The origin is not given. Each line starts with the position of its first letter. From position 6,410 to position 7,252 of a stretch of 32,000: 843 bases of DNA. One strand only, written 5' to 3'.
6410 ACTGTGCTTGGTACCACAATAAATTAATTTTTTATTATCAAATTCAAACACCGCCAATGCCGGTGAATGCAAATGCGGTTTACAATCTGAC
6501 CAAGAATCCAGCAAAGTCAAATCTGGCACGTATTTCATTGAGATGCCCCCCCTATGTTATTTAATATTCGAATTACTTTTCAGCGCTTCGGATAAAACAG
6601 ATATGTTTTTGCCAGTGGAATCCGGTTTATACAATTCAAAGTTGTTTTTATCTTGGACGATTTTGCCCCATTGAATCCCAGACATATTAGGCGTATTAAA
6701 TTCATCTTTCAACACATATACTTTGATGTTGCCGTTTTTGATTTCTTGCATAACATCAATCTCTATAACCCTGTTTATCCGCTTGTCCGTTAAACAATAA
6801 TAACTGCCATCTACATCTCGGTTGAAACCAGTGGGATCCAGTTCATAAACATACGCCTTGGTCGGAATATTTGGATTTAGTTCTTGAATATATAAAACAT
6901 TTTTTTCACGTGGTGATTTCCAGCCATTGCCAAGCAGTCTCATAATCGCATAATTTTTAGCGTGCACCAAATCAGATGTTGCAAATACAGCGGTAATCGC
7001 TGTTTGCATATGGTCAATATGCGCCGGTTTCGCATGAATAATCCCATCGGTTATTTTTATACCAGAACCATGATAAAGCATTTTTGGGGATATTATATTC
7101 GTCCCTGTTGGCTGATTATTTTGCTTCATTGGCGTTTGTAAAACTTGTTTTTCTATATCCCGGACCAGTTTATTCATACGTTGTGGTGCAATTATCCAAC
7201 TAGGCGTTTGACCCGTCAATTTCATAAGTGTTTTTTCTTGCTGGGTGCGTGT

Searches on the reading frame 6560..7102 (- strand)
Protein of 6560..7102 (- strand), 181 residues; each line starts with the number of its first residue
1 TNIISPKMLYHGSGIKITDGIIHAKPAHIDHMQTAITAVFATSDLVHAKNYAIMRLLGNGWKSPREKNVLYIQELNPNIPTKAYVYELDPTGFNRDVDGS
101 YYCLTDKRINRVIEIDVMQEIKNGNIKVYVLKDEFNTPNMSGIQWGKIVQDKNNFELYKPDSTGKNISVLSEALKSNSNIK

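Call 13: search_solved_structures(query=A3, max_evalue=10, show_alignments=3)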
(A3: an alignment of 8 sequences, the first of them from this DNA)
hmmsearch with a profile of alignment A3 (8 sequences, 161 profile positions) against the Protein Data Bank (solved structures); distinct sequences matched with E-value up to 10: 2.
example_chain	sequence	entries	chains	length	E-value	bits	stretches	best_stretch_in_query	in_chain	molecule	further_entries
2cw1_A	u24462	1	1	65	0.51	13.4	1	87-135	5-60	SN4m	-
8hpp_C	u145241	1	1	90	0.84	12.6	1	103-151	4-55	Sarcoma antigen 1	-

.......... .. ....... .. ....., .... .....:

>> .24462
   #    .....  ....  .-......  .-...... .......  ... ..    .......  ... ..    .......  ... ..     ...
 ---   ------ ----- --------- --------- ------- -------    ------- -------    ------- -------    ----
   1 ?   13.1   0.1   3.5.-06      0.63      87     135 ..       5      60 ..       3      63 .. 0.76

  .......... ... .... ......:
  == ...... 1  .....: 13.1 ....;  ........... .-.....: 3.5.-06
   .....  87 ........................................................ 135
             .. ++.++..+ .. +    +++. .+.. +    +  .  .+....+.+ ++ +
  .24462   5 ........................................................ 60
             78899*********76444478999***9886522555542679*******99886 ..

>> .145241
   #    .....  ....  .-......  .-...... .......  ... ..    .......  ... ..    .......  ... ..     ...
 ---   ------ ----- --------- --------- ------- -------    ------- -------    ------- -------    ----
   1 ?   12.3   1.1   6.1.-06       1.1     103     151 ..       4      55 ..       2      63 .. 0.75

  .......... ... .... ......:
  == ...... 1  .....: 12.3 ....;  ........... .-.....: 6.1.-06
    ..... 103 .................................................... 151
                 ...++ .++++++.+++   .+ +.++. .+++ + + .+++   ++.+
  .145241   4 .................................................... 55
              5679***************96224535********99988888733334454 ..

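Call 14: find_homologous_proteins(query=A3, max_evalue=0.001)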
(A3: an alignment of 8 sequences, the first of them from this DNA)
Query A3 (8 sequences) (178 aa, profile of the alignment): 181 proteins with E <= 0.001 among 2441 candidates; the best 120 are listed.
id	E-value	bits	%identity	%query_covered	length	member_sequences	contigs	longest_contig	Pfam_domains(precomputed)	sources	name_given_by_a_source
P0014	2.6e-70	253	99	100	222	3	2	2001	-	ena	-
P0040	9.0e-68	245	63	94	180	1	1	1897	-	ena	-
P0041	1.5e-67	244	63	94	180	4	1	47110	-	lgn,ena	-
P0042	6.0e-67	242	70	88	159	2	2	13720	-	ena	-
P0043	9.1e-67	242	68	98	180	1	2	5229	-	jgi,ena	-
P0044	1.8e-66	241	56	97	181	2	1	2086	-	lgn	-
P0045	4.3e-66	240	65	98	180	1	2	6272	-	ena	-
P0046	1.3e-65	238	63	97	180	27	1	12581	-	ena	-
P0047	1.3e-65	238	60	93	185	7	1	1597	-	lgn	-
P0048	2.8e-65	237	62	93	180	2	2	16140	-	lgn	-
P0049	1.4e-64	235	55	97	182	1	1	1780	-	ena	-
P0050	1.4e-64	235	76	98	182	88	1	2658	-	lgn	-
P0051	1.9e-64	234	62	93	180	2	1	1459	-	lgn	-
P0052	3.8e-64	233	62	97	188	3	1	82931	-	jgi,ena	-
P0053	4.0e-64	233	66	97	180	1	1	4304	-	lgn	-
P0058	5.7e-63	229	57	94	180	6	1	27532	-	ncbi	-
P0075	1.5e-60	222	54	96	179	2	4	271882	-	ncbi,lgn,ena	-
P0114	3.2e-48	182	49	90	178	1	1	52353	-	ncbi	-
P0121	6.3e-47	177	45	95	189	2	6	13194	-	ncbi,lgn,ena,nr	ncbi:MAG: hypothetical protein J6J82_00460 [Alphaproteobacteria bacterium]|nr:hypothetical protein [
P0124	5.3e-46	174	28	73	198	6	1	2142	-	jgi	jgi:hypothetical protein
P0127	4.4e-44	168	33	71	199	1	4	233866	-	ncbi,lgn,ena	-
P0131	7.8e-44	167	27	94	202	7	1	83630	-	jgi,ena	-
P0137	2.8e-42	162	28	70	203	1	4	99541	-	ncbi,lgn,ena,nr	ncbi:MAG: hypothetical protein J6Y07_01120 [Alphaproteobacteria bacterium]|nr:hypothetical protein [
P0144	1.5e-40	157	35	72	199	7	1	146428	-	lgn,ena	-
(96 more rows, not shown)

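Call 58: search_protein_families(library=pfam, proteins=[P0124, P0127, P0131, P0137, P0144, P0040, P0058, P0075, P0114, P0121], max_evalue=5)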
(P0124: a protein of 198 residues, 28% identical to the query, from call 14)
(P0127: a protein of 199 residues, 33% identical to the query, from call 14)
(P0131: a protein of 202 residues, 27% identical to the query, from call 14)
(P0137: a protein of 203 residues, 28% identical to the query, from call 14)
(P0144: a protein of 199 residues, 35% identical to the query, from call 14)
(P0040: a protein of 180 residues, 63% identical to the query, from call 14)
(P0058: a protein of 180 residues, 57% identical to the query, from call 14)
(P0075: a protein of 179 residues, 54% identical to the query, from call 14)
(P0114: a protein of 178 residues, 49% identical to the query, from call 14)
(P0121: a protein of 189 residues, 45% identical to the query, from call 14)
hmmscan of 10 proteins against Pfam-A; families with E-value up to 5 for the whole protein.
P0124 (198 aa): 2 families
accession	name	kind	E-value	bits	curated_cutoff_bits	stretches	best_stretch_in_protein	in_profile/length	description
PF20282.3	CTD6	-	0.025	15.4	26.4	0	11-55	38-84/130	C-terminal domain 6 of the ABC-three component (ABC-3C) systems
PF12120.14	Arr-ms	-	0.21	12.3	25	1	15-58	1-45/99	Rifampin ADP-ribosyl transferase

P0127 (199 aa): 3 families
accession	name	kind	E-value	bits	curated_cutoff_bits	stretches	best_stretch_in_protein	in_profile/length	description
PF20282.3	CTD6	-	0.025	15.4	26.4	1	102-176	33-103/130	C-terminal domain 6 of the ABC-three component (ABC-3C) systems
PF10763.15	DUF2584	-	0.072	13.5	25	1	131-163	25-58/80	Protein of unknown function (DUF2584)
PF12120.14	Arr-ms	-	0.099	13.3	25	1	19-60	1-43/99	Rifampin ADP-ribosyl transferase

P0131 (202 aa): 2 families
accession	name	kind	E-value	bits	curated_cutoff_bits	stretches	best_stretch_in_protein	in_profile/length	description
PF20282.3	CTD6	-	0.047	14.6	26.4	0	16-62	40-87/130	C-terminal domain 6 of the ABC-three component (ABC-3C) systems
PF04275.20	P-mevalo_kinase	-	0.14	12.6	33.8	1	159-200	12-53/114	Phosphomevalonate kinase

P0137 (203 aa): 3 families
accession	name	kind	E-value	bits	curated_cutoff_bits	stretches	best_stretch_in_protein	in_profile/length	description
PF20318.3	DUF6613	-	0.004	17.5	24.3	1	71-170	64-158/200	Family of unknown function (DUF6613)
PF10763.15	DUF2584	-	0.09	13.2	25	1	133-158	26-51/80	Protein of unknown function (DUF2584)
PF10073.14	GapR_DNA-bd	-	0.11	12.5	22.6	1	133-181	11-58/72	GapR-like, DNA-binding domain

P0144 (199 aa): 1 family
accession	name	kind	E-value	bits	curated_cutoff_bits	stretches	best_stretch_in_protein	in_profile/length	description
PF12120.14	Arr-ms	-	0.026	15.1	25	1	14-57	1-45/99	Rifampin ADP-ribosyl transferase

P0040 (180 aa): 0 families

P0058 (180 aa): 0 families

P0075 (179 aa): 1 family
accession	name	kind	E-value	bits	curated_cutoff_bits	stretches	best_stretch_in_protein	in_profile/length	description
PF21820.2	DUF6886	-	0.09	12.8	27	1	78-131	83-139/164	Family of unknown function (DUF6886)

P0114 (178 aa): 0 families

P0121 (189 aa): 1 family
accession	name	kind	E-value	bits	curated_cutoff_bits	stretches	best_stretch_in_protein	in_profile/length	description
PF18760.7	ART-PolyVal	-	0.02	16.1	31.2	1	15-63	5-46/140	ADP-Ribosyltransferase in polyvalent proteins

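Call 60: find_encoding_contigs(protein=P0075, flank=5000, max_places=3)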
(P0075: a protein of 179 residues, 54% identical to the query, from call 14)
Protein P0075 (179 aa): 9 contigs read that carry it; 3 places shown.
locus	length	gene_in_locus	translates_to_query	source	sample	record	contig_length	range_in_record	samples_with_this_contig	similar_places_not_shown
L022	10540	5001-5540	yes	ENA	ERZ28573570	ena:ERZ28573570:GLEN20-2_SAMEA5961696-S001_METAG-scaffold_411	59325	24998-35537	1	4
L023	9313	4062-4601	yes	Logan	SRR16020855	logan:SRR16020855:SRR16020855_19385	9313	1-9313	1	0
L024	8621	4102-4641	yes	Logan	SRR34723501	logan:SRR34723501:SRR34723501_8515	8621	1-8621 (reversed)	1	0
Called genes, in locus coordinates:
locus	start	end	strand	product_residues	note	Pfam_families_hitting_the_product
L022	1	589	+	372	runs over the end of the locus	PF00712:DNA_pol3_beta, PF02767:DNA_pol3_beta_2, PF02768:DNA_pol3_beta_3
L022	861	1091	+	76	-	PF13560:HTH_31 (weak), PF12844:HTH_19, PF01381:HTH_3 (weak)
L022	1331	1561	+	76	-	PF13560:HTH_31 (weak), PF12844:HTH_19, PF01381:HTH_3 (weak)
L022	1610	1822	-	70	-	-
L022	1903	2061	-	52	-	-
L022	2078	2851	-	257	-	-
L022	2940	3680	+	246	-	PF12697:Abhydrolase_6 (faint)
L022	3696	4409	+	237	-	-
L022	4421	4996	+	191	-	PF13302:Acetyltransf_3, PF00583:Acetyltransf_1 (weak), PF13420:Acetyltransf_4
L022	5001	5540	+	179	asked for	-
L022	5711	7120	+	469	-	PF03193:RsgA_GTPase (faint), PF00005:ABC_tran, PF00931:NB-ARC (faint), PF01637:ATPase_2 (faint), PF02463:SMC_N (faint), PF13173:AAA_14 (faint), PF12848:ABC_tran_Xtn (weak), PF00005:ABC_tran, +9 more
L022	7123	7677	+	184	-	PF13302:Acetyltransf_3, PF00583:Acetyltransf_1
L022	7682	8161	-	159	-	PF05656:DUF805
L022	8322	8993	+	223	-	-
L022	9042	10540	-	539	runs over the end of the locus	PF00118:Cpn60_TCP1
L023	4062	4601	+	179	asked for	-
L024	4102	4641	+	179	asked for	-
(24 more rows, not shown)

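Call 61: find_encoding_contigs(protein=P0127, flank=5000, max_places=3)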
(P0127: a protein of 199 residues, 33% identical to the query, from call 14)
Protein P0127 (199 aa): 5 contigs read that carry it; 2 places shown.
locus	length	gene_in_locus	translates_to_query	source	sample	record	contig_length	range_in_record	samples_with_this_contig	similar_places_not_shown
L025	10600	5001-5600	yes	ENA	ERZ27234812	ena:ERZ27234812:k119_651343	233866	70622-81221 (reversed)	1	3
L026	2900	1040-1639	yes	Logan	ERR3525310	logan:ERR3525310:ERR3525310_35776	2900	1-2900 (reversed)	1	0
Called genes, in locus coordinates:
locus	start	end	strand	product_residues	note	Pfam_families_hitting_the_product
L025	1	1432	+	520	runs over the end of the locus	PF04348:LppC, PF13458:Peripla_BP_6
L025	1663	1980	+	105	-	PF01541:GIY-YIG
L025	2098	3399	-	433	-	PF10396:TrmE_N, PF12631:MnmE_helical, PF01926:MMR_HSR1, PF02421:FeoB_N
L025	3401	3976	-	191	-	PF01330:RuvA_N, PF00633:HHH (faint), PF14520:HHH_5, PF07499:RuvA_C (weak)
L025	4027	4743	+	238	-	PF20772:TACO1_YebC_N, PF01709:Transcrip_reg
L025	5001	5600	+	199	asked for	-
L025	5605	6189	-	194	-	PF13302:Acetyltransf_3, PF00583:Acetyltransf_1 (weak)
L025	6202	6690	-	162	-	PF02075:RuvC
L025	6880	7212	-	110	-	PF05258:DciA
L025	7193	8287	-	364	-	PF03562:MltA, PF06725:3D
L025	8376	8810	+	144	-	PF02556:SecB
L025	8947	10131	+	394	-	PF07690:MFS_1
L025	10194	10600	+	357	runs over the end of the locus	PF00154:RecA_N, PF08423:Rad51 (weak), PF06745:ATPase (weak), PF01637:ATPase_2 (weak), PF27531:MT3502_N (weak), PF21096:RecA_C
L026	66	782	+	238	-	PF20772:TACO1_YebC_N, PF01709:Transcrip_reg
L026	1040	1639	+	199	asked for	-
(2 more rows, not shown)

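Call 65: find_related_loci(query=A8, collection=genome_contigs, flank=6000)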
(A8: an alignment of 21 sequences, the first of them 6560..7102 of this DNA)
Query A8 (181 aa) in genome_contigs; peptide patterns used: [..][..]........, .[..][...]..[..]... (x = any residue, [..] = any of these).
40 stretches matched a pattern; 22 encode a relative of the query (tblastn E <= 1e-3); 22 distinct loci.
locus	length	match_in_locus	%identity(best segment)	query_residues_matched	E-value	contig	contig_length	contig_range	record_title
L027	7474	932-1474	96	1-181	1e-118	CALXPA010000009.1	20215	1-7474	MAG: uncultured Alphaproteobacteria bacterium isolate BRZ_SB__bin57 genome assembly, contig: BRZ_SB__NODE_4034_length_20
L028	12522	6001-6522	76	7-180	2e-93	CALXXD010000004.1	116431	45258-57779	MAG: uncultured Alphaproteobacteria bacterium isolate BRZ_AB__bin14 genome assembly, contig: BRZ_AB__NODE_161_length_116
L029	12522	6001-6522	77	7-180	1e-92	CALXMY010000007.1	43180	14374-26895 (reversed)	MAG: uncultured Alphaproteobacteria bacterium isolate BRZ_RP__bin67 genome assembly, contig: BRZ_RP__NODE_1154_length_43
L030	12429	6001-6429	88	39-181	4e-84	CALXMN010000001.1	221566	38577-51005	MAG: uncultured Alphaproteobacteria bacterium isolate BRZ_KQ__bin82 genome assembly, contig: BRZ_KQ__NODE_53_length_2215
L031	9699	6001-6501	65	7-172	3e-71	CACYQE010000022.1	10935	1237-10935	MAG: uncultured proteobacterium isolate RUG12172 genome assembly, contig: RUG12172_asm_22, whole genome shotgun sequence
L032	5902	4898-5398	62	7-172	2e-67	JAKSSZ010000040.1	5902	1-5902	MAG: Alphaproteobacteria bacterium isolate Horse_feces294 MAG294_40, whole genome shotgun sequence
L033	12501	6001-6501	62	7-172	1e-66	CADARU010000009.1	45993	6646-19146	MAG: uncultured proteobacterium isolate RUG13568 genome assembly, contig: RUG13568_asm_9, whole genome shotgun sequence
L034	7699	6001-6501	62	7-172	2e-66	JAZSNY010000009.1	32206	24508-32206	MAG: Candidatus Enterousia sp. isolate T1900044549_TS20190015.MAGScoT_cleanbin_000102 SGB_200_k141_3498255, whole genome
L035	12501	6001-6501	61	6-171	3e-65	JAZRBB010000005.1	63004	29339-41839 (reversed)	MAG: Candidatus Enterousia sp. isolate T1900045132_TC20190126.MAGScoT_cleanbin_000016 SGB_4885_k141_574381, whole genome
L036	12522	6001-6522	57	6-178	2e-63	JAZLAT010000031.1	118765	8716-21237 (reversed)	MAG: Candidatus Enterousia sp. isolate T1900045073_TC20190067.MAGScoT_cleanbin_000009 SGB_4624_k141_2631352, whole genom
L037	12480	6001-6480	58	6-161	2e-61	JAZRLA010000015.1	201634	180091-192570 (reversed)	MAG: Candidatus Enterousia sp. isolate T1900045443_YK20190134.MAGScoT_cleanbin_000016 SGB_7130_k141_1857574, whole genom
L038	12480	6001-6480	58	6-161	1e-61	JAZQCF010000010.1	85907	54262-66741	MAG: Candidatus Enterousia sp. isolate T1900044638_TS20190104.MAGScoT_cleanbin_000062 SGB_1213_k141_2156558, whole genom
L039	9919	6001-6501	57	7-172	3e-60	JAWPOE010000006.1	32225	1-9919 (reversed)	MAG: Alphaproteobacteria bacterium isolate KA0040-166 k141_1137663, whole genome shotgun sequence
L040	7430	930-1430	57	7-172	9e-60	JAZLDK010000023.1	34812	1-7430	MAG: Candidatus Enterousia sp. isolate T1900045036_TC20190029.MAGScoT_cleanbin_000012 SGB_4464_k141_2760629, whole genom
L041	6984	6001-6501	57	7-172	2e-59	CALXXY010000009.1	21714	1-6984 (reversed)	MAG: uncultured Alphaproteobacteria bacterium isolate BRZ_PP__bin55 genome assembly, contig: BRZ_PP__NODE_2422_length_21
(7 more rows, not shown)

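Call 70: search_protein_families(library=pfam, alignment_id=A9, max_evalue=0.001)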
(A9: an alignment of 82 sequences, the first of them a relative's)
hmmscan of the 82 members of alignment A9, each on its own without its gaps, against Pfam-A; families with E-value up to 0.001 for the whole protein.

A. member 1, L027:40-282:+ (81 aa): 0 families

B. families by the number of members that match (of 82 scanned): 87 families (the first 25 are shown)
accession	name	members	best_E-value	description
PF00583.31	Acetyltransf_1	5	1.3e-12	Acetyltransferase (GNAT) family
PF13302.13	Acetyltransf_3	4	6e-21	Acetyltransferase (GNAT) domain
PF00300.27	His_Phos_1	3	1.2e-41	Histidine phosphatase superfamily (branch 1)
PF00929.31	RNase_T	3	5.7e-29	Exonuclease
PF00293.34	NUDIX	3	1.1e-16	NUDIX domain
PF13420.13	Acetyltransf_4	3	6.5e-08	Acetyltransferase (GNAT) domain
PF13310.11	Virulence_RhuM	2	7.4e-26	Virulence protein RhuM family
PF02415.23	Chlam_PMP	2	3.5e-22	Chlamydia polymorphic membrane protein (Chlamydia_PMP) repeat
PF02661.23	Fic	2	2.8e-11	Fic/DOC family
PF01047.28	MarR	2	2.7e-10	MarR family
PF12802.13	MarR_2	2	1.3e-07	MarR family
PF13463.12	HTH_27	2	1.2e-05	Winged helix DNA-binding domain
PF01638.23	HxlR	2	1.6e-05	HxlR-like helix-turn-helix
PF14815.12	NUDIX_4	2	0.00075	NUDIX domain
PF06245.16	DUF1015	1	2.4e-116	Protein of unknown function (DUF1015)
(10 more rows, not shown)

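Call 86: search_protein_representatives(alignment_id=A7)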
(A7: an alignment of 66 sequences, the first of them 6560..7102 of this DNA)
Query: 66 sequences, 184 profile positions. Proteins with E-value up to 0.001 (for the whole library): 94; up to 1e-10: 37; up to 1e-30: 14. The best 94 are listed.
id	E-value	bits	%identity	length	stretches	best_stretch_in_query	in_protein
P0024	8.2e-111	384.0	-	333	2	3-165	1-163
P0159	3.8e-86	303.7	-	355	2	9-156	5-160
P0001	9.0e-70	250.3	-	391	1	4-182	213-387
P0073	2.3e-68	245.7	-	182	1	3-182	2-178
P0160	3.6e-63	228.7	-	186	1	2-181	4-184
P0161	9.1e-56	204.6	-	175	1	3-174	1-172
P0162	2.2e-50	187.1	-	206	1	6-181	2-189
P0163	1.2e-41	158.6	-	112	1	3-113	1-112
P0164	3.0e-38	147.5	-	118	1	6-106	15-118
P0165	1.6e-36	141.9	-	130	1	58-178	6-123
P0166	3.0e-33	131.2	-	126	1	55-179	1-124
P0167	4.4e-33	130.7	-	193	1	4-164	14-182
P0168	1.2e-32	129.3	-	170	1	9-164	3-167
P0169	7.2e-32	126.7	-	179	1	7-153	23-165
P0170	1.1e-30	122.9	-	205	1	7-177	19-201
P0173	1.3e-28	116.1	-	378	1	5-134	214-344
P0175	2.4e-28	115.2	-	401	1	5-167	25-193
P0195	6.6e-09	51.9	-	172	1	4-152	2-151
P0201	2.9e-07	46.5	-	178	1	3-137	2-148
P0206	7.6e-07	45.2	-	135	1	8-128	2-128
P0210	4.7e-06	42.6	-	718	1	2-131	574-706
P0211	7.4e-06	41.9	-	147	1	9-126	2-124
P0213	1.3e-05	41.1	-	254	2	5-95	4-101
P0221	3.2e-05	39.8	-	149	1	10-129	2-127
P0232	1.8e-04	37.4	-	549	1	4-123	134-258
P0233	2.1e-04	37.2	-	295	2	7-136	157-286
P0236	3.3e-04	36.5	-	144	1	10-125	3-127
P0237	3.3e-04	36.5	-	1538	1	4-124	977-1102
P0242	6.8e-04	35.5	-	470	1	4-124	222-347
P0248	8.7e-04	35.2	-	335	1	4-127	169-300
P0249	9.2e-04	35.1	-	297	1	7-126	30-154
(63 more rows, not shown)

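Call 88: search_protein_families(library=pfam, alignment_id=A10, max_evalue=0.01)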
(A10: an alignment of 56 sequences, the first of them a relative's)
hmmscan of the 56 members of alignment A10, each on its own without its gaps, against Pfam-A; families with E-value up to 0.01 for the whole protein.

A. member 1, P0217 (1369 aa): 52 families (the best 25 are shown)
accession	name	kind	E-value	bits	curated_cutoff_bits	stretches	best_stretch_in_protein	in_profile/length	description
PF13238.12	AAA_18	-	4.5e-17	63.1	29.4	2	203-320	1-118/128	AAA domain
PF13671.12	AAA_33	-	3.9e-16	60.1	27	2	22-122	2-106/143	AAA domain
PF13191.12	AAA_16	-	7.6e-14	53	32.6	2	10-89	15-85/167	AAA ATPase domain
PF01202.28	SKI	-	5.3e-12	46.6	22.1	2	210-357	2-146/159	Shikimate kinase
PF13401.12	AAA_22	-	5.2e-11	43.4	27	2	17-54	3-43/130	AAA domain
PF03193.22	RsgA_GTPase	-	3.8e-10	40.3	30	2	189-232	95-138/174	RsgA GTPase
PF20720.3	nSTAND3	-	8.2e-10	39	27.2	1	17-44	15-42/155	Novel STAND NTPase 3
PF13207.12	AAA_17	-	2.1e-08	35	27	0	26-48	2-24/136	AAA domain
PF13555.12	AAA_29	-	2.5e-08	34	27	0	200-221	23-43/61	P-loop containing region of AAA domain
PF06414.18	Zeta_toxin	-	7.6e-08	32.5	22.3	1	19-53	16-52/199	Zeta toxin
PF00004.35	AAA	-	2e-07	32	21.2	0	22-81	1-44/131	ATPase family associated with various cellular activities (AAA)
PF13521.12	AAA_28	-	2.8e-07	31.4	27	0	22-48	2-28/164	AAA domain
PF00009.33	GTP_EFTU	-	5.1e-07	29.9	26.5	0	18-45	2-29/188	Elongation factor Tu GTP binding domain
PF01935.23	DUF87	-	8.1e-07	29.8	23.2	2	192-319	14-155/220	Helicase HerA, central domain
PF01583.26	APS_kinase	-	1.3e-06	28.9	21.1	0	202-227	4-29/152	Adenylylsulphate kinase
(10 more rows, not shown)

B. families by the number of members that match (of 56 scanned): 68 families (the first 25 are shown)
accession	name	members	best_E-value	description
PF21820.2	DUF6886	10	6.4e-08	Family of unknown function (DUF6886)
PF13238.12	AAA_18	5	4.5e-17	AAA domain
PF13671.12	AAA_33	5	3.9e-16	AAA domain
PF20720.3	nSTAND3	5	8.2e-10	Novel STAND NTPase 3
PF13207.12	AAA_17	5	2.1e-08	AAA domain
PF13191.12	AAA_16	4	7.6e-14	AAA ATPase domain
PF01202.28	SKI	4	5.3e-12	Shikimate kinase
PF13401.12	AAA_22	4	5.2e-11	AAA domain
PF00004.35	AAA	3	2e-07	ATPase family associated with various cellular activities (AAA)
PF13521.12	AAA_28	3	2.8e-07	AAA domain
PF05496.18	RuvB_N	3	2.3e-05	Holliday junction DNA helicase RuvB P-loop domain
PF02367.23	TsaE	3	4.4e-05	Threonylcarbamoyl adenosine biosynthesis protein TsaE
PF25199.1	nSTAND_NTPase5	3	5.1e-05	Novel STAND NTPase 5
PF12120.14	Arr-ms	3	0.00087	Rifampin ADP-ribosyl transferase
PF00293.34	NUDIX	2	3.8e-14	NUDIX domain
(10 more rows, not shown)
